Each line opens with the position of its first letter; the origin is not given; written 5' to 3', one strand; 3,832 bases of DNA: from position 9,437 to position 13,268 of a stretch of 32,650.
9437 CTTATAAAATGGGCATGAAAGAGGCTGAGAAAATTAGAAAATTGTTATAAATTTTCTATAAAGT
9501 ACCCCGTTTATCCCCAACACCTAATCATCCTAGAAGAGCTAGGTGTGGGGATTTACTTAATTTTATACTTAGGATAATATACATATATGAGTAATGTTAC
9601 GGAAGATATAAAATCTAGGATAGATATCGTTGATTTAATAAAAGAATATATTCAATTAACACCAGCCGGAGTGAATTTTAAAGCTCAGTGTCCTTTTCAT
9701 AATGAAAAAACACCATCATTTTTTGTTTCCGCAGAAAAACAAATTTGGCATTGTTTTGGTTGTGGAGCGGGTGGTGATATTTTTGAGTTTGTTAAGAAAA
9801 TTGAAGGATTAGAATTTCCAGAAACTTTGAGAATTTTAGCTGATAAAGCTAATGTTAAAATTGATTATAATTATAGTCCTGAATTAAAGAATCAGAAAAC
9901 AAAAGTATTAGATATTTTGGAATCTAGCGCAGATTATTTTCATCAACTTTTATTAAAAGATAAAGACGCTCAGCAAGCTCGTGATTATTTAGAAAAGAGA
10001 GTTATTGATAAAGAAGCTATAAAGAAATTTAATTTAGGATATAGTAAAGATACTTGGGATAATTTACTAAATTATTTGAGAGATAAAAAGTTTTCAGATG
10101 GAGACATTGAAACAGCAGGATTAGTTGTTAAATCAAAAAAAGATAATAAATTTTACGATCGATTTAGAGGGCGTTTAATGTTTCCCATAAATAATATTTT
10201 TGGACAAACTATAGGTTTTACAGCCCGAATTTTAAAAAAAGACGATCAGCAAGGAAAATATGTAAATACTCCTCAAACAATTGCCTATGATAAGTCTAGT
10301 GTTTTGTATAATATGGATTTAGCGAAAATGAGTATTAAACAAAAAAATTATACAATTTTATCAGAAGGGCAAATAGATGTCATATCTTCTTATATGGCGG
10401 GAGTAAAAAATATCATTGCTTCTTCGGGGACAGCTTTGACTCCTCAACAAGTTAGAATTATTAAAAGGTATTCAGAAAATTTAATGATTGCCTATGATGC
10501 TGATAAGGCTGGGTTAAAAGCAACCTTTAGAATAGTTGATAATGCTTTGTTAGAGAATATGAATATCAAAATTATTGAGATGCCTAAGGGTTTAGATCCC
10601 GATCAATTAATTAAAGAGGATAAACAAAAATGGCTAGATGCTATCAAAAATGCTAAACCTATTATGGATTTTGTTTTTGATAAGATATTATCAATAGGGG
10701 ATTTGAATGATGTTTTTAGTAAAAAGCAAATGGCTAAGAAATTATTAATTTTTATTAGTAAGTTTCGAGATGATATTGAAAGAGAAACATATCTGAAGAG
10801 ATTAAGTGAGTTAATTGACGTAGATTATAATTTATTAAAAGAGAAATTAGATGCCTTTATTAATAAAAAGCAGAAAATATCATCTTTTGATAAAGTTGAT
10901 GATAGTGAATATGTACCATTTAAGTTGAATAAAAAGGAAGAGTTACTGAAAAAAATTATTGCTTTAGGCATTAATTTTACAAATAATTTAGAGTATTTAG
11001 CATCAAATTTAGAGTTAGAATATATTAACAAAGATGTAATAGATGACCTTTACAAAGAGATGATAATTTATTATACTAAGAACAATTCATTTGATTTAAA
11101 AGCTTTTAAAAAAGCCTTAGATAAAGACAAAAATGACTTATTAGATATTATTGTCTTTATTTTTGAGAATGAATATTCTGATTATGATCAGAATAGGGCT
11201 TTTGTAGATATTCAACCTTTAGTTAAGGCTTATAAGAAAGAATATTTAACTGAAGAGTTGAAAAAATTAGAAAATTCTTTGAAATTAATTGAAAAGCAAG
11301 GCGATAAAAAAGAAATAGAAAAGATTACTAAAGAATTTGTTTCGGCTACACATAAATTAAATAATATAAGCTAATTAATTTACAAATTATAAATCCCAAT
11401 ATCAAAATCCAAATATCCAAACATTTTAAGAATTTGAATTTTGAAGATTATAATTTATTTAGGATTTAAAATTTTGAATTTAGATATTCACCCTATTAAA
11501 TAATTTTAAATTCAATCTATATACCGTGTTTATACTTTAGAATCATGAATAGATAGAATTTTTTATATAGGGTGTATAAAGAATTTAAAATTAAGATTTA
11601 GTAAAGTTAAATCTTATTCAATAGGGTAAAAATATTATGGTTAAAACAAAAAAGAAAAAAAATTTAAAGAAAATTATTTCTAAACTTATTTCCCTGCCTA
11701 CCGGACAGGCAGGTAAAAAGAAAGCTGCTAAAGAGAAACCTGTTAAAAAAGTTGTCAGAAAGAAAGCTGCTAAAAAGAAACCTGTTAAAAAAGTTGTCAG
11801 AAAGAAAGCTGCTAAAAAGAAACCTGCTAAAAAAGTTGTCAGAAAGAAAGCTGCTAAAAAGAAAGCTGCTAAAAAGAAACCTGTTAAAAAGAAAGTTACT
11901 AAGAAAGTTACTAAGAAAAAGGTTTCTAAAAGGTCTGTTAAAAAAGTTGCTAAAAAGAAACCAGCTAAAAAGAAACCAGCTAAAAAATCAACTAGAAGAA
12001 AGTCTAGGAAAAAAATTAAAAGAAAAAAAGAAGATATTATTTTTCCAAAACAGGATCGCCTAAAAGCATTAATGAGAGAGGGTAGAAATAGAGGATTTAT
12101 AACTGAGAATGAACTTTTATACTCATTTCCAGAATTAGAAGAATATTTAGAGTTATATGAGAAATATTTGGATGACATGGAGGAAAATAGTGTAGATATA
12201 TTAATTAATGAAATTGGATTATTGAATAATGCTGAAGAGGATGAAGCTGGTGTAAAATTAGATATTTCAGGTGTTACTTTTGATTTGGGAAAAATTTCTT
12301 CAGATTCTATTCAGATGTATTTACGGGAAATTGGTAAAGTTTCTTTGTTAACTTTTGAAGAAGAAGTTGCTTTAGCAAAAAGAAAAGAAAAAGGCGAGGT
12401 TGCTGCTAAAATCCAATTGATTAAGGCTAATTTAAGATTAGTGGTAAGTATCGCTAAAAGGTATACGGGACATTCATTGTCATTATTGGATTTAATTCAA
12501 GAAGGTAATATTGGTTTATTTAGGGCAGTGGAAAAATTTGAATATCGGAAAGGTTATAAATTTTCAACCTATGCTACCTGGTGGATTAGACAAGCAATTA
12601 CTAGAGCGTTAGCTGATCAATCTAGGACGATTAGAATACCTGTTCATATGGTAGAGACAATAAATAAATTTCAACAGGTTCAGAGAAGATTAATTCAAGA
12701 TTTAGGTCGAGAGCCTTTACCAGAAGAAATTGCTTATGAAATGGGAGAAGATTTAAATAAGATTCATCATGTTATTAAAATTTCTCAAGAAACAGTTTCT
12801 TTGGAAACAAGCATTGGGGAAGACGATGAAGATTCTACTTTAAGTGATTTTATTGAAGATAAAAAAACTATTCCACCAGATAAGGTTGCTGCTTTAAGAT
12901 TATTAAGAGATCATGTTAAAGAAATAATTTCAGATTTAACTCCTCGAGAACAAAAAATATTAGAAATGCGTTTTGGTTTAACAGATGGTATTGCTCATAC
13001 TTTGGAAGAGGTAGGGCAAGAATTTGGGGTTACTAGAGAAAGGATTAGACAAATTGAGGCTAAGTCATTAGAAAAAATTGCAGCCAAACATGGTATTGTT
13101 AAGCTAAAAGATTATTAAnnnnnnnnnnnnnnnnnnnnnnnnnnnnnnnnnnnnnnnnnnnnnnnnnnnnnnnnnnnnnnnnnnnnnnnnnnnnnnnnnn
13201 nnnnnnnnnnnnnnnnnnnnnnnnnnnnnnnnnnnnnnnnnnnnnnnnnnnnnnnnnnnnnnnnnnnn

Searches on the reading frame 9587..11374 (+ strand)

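Call 64: search_protein_families(library=pfam, proteins=[window:9587-11374:+])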
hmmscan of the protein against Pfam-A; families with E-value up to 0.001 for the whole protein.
window:9587-11374:+ (595 aa): 7 families
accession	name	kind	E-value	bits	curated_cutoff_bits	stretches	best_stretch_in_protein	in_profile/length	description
PF08275.17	DNAG_N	-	4.6e-40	137.1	26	1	118-247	1-128/128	DNA primase catalytic core, N-terminal domain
PF01807.25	Zn_ribbon_DnaG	-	2.7e-35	120.5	24.9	1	3-95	4-96/98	CHC2 zinc finger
PF13155.12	Toprim_2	-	2.8e-20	72.9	22.1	1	257-342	1-88/88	Toprim-like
PF13662.12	Toprim_4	-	1.3e-12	48.2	25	1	257-329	4-83/85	Toprim domain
PF01751.28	Toprim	-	7e-09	36.2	23.1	1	257-331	3-95/96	Toprim domain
PF10410.14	DnaB_bind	-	1.2e-07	32.4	20.6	1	360-413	1-54/56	DnaB-helicase binding domain of primase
PF13362.12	Toprim_3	-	0.00011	23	27.2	1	257-343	3-90/95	Toprim domain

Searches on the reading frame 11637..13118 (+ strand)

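Call 64: search_protein_families(library=pfam, proteins=[window:11637-13118:+])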
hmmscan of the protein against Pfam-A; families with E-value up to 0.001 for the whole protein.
window:11637-13118:+ (493 aa): 5 families
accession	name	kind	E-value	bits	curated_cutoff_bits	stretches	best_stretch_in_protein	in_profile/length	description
PF04542.20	Sigma70_r2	-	5.4e-24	84.2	24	1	261-331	1-71/71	Sigma-70 region 2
PF04539.22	Sigma70_r3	-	5.9e-19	68.4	25.3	1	340-412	1-72/78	Sigma-70 region 3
PF04545.22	Sigma70_r4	-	1.9e-15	56.6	24.1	1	431-481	2-48/50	Sigma-70, region 4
PF00140.25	Sigma70_r1_2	-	3.6e-15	56.1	22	1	223-254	1-32/34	Sigma-70 factor, region 1.2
PF03979.19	Sigma70_r1_1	-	0.00038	20.8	22.5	0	138-193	3-58/81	Sigma-70 factor, region 1.1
